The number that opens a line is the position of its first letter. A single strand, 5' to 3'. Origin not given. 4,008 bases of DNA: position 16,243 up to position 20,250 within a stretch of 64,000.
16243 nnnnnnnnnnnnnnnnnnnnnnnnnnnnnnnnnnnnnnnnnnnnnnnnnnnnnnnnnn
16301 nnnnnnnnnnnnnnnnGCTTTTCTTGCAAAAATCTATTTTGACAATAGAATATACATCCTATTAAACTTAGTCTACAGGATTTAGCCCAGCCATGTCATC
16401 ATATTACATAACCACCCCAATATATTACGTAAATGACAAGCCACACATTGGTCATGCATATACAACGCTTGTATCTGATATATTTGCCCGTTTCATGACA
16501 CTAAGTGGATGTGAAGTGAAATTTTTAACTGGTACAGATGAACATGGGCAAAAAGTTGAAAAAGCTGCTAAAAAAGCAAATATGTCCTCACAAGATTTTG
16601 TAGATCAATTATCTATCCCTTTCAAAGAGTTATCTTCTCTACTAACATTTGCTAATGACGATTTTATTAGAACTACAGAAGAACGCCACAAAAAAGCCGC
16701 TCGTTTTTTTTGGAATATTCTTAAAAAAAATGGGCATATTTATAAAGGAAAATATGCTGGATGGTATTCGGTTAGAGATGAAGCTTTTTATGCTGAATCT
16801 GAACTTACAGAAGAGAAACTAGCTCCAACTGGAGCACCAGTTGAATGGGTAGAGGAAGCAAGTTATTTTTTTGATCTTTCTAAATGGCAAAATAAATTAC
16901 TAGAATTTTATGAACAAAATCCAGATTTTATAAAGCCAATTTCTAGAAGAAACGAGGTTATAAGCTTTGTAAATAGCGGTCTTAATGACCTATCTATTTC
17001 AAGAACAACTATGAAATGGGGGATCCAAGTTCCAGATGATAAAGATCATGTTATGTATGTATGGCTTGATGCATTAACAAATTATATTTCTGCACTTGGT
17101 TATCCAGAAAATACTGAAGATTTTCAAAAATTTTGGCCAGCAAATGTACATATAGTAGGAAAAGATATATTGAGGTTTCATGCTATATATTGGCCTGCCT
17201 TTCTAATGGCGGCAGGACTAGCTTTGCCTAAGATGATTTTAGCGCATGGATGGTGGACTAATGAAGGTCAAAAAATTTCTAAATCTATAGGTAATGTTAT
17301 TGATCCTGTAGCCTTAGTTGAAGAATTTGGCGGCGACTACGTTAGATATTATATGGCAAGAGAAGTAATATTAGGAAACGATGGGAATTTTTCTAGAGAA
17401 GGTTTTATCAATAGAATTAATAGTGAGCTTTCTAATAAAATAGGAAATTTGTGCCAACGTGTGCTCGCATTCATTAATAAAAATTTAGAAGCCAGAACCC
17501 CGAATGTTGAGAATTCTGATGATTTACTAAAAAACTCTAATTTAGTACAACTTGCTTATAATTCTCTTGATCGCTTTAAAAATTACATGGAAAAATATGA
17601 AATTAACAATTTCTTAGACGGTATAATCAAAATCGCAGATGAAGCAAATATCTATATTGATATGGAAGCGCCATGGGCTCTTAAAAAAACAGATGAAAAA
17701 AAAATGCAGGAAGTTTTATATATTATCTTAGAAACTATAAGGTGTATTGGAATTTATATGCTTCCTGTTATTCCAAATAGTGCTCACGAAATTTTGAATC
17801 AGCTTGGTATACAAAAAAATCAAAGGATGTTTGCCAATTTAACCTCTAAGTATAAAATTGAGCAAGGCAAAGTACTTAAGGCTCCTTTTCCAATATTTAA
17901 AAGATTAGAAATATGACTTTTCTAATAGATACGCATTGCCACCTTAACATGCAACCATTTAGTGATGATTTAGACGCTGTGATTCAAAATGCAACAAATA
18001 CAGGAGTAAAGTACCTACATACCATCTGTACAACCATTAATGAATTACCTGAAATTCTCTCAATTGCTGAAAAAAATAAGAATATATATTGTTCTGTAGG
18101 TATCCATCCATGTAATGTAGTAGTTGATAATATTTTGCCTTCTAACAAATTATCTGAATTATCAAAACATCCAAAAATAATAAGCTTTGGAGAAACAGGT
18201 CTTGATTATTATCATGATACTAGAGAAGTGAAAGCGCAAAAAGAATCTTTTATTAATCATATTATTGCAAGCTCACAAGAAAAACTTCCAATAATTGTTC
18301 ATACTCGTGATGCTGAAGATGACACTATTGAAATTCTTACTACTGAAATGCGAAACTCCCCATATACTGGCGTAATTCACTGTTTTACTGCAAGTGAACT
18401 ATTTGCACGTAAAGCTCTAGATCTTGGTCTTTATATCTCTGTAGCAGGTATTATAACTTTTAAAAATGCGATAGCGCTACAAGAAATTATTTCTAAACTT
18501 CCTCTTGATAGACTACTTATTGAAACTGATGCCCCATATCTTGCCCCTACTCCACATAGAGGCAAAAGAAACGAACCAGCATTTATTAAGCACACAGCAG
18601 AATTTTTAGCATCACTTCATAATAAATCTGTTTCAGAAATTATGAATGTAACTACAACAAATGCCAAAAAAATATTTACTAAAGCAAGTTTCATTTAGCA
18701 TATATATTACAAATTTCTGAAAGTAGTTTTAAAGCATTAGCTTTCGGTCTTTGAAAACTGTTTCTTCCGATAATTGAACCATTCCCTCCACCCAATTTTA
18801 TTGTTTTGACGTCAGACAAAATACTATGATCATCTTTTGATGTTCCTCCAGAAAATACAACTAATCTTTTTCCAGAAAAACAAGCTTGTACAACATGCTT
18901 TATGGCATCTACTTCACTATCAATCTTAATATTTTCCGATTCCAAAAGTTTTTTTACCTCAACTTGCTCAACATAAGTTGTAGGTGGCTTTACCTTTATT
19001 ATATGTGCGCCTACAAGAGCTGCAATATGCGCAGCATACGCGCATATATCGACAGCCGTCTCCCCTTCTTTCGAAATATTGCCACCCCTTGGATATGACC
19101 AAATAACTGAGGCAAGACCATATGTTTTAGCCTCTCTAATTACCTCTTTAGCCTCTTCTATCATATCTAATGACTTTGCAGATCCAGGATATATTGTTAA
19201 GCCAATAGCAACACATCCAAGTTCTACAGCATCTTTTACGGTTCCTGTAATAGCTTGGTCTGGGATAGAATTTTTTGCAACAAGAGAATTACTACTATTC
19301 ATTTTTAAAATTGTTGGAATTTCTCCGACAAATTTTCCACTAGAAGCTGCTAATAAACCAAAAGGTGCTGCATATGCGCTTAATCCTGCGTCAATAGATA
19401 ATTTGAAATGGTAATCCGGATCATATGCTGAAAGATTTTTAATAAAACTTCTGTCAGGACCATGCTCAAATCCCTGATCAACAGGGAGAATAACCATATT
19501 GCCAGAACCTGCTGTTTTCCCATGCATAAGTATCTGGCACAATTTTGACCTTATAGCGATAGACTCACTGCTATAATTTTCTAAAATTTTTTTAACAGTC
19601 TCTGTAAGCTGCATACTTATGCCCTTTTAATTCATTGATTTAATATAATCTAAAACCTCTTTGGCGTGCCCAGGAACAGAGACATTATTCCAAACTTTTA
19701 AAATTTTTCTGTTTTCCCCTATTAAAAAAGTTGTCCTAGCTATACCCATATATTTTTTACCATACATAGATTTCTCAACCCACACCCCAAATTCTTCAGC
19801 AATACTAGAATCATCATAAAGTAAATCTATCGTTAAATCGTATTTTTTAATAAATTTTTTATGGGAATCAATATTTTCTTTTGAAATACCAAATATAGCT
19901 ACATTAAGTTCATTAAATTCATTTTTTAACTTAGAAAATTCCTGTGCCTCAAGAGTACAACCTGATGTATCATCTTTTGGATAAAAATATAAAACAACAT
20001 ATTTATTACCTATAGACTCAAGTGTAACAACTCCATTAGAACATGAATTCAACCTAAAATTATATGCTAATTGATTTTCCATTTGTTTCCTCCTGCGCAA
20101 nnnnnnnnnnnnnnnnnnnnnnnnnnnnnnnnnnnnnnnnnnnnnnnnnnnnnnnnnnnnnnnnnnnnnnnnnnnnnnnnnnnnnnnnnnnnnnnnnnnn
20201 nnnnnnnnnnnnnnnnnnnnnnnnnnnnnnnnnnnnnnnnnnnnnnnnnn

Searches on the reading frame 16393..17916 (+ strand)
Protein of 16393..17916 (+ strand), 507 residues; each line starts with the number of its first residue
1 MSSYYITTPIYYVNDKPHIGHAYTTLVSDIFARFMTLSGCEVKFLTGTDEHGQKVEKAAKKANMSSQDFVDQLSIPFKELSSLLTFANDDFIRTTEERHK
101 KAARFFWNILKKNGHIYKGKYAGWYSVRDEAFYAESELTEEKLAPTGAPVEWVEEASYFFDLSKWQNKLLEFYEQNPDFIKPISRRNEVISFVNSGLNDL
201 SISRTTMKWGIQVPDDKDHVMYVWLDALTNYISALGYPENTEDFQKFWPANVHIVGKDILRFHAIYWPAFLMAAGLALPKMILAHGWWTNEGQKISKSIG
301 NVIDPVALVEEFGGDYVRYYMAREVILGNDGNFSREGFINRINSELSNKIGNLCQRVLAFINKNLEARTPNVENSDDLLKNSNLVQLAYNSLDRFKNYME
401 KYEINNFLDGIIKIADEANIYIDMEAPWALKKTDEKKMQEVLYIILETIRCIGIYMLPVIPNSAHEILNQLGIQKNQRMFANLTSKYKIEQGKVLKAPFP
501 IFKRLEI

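Call 68: search_protein_families(library=pfam, proteins=[window:16393-17916:+], max_evalue=0.00001)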
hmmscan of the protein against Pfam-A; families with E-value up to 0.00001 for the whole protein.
window:16393-17916:+ (507 aa): 4 families
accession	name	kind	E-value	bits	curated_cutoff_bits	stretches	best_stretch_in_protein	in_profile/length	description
PF09334.17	tRNA-synt_1g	-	8.1e-110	367.7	20.1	2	137-358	163-391/391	tRNA synthetases class I (M)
PF00133.28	tRNA-synt_1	-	4.8e-31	108.4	22.7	2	218-328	296-408/414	tRNA synthetases class I (I, L, M and V)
PF01406.26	tRNA-synt_1e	-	1.3e-13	51.4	27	1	13-165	19-171/301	tRNA synthetases class I (C) catalytic domain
PF19303.5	Anticodon_3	-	1.9e-09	38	23.5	1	382-505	12-135/152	Anticodon binding domain of methionyl tRNA ligase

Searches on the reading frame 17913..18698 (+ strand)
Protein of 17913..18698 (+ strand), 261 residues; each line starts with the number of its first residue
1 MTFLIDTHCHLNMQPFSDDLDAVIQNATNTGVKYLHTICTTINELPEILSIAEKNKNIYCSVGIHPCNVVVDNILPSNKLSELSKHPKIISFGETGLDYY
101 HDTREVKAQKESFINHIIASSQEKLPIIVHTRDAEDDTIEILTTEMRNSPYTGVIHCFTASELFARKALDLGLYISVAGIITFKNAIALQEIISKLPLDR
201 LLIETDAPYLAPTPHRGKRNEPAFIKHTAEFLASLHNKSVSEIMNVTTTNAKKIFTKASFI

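Call 68: search_protein_families(library=pfam, proteins=[window:17913-18698:+], max_evalue=0.00001)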
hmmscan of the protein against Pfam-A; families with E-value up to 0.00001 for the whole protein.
window:17913-18698:+ (261 aa): 1 family
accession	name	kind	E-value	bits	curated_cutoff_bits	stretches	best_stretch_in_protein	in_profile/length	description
PF01026.27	TatD_DNase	-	5.7e-80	268.8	27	1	5-255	1-252/253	TatD related DNase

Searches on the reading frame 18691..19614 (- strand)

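Call 68: search_protein_families(library=pfam, proteins=[window:18691-19614:-], max_evalue=0.00001)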
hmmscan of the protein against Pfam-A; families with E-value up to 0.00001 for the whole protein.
window:18691-19614:- (307 aa): 1 family
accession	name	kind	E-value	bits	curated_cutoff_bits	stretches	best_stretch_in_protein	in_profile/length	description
PF01791.15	DeoC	-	9.7e-29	101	23.8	1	41-289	2-229/229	DeoC/LacD family aldolase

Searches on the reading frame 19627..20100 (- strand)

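Call 68: search_protein_families(library=pfam, proteins=[window:19627-20100:-], max_evalue=0.00001)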
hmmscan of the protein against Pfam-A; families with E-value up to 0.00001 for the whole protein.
window:19627-20100:- (157 aa): 2 families
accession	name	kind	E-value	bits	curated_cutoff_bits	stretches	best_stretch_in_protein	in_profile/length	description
PF00578.27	AhpC-TSA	-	5.8e-31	107.5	26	1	10-134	3-122/124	AhpC/TSA family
PF08534.16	Redoxin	-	6.2e-14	52.5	26.6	1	13-142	7-137/148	Redoxin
